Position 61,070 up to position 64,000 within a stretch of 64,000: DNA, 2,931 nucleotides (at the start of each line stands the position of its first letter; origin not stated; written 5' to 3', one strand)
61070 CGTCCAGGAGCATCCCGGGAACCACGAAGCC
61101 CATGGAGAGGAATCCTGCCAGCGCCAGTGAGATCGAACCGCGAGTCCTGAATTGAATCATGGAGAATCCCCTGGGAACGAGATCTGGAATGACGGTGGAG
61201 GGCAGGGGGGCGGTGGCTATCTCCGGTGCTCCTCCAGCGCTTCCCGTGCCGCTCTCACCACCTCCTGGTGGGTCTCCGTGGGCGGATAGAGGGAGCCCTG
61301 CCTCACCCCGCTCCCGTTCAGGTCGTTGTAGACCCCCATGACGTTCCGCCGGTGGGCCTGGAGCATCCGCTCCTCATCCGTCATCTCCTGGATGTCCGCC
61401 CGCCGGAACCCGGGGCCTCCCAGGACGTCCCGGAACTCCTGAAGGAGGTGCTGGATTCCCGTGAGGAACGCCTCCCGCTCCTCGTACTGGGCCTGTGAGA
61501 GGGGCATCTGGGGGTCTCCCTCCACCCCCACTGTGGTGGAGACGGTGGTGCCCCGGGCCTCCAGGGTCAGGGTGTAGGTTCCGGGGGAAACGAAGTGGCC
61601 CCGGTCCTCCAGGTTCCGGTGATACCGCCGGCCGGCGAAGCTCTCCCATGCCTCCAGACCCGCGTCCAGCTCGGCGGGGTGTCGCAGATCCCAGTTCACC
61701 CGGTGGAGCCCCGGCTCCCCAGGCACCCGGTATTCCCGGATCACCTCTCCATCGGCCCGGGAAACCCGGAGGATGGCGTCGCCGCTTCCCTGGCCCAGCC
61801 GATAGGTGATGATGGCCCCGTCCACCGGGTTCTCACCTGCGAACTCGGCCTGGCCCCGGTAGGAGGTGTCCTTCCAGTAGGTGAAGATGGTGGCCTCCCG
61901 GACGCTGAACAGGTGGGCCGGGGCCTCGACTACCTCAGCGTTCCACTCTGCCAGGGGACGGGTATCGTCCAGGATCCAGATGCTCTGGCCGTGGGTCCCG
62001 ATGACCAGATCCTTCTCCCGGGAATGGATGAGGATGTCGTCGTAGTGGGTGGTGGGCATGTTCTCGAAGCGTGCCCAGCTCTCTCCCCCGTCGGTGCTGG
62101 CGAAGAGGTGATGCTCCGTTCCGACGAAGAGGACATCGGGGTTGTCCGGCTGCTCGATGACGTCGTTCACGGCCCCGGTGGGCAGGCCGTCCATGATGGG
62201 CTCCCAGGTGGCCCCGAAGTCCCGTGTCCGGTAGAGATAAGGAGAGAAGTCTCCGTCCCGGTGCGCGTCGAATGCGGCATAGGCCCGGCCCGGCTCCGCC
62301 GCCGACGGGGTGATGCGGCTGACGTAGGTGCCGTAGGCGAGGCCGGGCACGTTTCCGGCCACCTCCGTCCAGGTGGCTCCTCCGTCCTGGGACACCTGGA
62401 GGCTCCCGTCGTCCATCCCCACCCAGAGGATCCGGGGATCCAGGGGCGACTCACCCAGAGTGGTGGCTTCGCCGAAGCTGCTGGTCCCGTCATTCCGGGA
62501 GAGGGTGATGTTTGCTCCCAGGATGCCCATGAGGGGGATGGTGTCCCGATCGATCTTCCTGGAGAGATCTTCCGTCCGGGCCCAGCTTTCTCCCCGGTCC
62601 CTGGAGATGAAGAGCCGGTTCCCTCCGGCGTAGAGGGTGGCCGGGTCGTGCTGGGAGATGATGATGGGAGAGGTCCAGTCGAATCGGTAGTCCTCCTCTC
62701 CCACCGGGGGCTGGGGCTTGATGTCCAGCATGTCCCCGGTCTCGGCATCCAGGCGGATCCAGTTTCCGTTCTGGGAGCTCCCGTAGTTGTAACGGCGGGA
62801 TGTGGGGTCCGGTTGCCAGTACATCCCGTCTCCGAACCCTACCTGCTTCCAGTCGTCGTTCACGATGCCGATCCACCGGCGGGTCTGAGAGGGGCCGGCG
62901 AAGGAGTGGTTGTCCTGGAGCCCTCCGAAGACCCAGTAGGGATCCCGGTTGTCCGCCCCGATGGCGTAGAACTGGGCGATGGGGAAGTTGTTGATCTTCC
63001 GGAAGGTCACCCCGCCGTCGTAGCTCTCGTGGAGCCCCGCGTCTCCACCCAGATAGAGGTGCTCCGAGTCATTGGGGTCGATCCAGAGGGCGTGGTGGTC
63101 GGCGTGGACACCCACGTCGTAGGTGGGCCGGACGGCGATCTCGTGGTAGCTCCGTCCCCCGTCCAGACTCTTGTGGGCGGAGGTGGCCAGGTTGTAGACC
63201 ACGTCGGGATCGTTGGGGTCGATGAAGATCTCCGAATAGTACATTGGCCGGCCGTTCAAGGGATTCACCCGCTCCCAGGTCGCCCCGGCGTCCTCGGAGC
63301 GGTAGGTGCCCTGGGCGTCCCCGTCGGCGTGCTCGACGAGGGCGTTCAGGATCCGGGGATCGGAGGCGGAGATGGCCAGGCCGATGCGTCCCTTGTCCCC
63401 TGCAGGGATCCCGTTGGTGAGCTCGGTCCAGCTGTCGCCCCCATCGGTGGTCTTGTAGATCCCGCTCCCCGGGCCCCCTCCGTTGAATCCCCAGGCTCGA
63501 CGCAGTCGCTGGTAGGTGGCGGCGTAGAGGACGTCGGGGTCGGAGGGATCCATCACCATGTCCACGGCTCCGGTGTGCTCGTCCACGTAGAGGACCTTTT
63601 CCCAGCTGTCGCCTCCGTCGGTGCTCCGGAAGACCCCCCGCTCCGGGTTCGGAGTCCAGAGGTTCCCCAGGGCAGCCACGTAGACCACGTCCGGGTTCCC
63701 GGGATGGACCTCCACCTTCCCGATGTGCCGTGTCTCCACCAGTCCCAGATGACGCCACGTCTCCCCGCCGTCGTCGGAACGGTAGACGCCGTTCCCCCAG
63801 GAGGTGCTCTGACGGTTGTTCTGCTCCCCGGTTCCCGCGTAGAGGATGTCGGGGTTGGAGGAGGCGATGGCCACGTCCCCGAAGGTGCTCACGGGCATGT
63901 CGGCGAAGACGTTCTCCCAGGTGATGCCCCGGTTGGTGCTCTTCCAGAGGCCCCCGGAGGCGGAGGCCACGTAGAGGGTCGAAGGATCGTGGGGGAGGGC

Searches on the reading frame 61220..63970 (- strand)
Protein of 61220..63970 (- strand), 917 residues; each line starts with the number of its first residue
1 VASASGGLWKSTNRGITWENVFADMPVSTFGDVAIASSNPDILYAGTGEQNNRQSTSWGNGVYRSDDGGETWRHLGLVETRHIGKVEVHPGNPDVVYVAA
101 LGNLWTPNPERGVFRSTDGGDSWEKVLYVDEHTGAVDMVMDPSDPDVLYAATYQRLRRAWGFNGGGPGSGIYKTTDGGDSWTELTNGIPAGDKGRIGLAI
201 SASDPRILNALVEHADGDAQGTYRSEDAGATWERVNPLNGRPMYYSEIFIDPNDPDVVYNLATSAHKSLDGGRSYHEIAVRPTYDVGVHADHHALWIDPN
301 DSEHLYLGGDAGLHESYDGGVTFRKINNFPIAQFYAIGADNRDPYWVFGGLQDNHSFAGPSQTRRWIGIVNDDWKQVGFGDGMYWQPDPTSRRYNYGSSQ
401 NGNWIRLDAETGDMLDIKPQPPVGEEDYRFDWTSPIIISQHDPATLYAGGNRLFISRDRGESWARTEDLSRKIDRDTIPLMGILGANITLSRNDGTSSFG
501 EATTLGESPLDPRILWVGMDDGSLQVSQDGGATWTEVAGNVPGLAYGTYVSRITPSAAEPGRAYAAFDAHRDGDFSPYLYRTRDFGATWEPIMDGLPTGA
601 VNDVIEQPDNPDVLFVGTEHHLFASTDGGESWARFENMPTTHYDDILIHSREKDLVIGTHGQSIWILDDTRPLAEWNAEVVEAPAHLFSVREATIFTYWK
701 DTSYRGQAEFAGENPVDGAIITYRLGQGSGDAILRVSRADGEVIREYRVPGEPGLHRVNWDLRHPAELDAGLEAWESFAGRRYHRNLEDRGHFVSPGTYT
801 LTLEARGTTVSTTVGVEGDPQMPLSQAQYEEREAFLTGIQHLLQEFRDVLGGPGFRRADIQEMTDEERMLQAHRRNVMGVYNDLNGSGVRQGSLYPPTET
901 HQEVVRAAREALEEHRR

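Call 64: search_protein_families(library=pfam, proteins=[window:61220-63970:-], max_evalue=0.00001)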
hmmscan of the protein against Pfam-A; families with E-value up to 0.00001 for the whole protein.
window:61220-63970:- (917 aa): 5 families
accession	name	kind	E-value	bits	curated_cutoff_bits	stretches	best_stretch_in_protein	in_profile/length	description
PF15902.12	Sortilin-Vps10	-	3.2e-33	115.6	33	2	62-187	3-115/446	Sortilin, neurotensin receptor 3,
PF02012.26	BNR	-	1.2e-19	67.5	27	0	63-73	1-11/12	BNR/Asp-box repeat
PF13088.12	BNR_2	-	1.1e-09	38.5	31.4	0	57-253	79-272/277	BNR repeat-like domain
PF15899.11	BNR_6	-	1.2e-07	31.5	27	0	8-20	1-13/14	BNR-Asp box repeat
PF14870.12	PSII_BNR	-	6.1e-06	26.1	27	0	605-662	240-298/303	Photosynthesis system II assembly factor YCF48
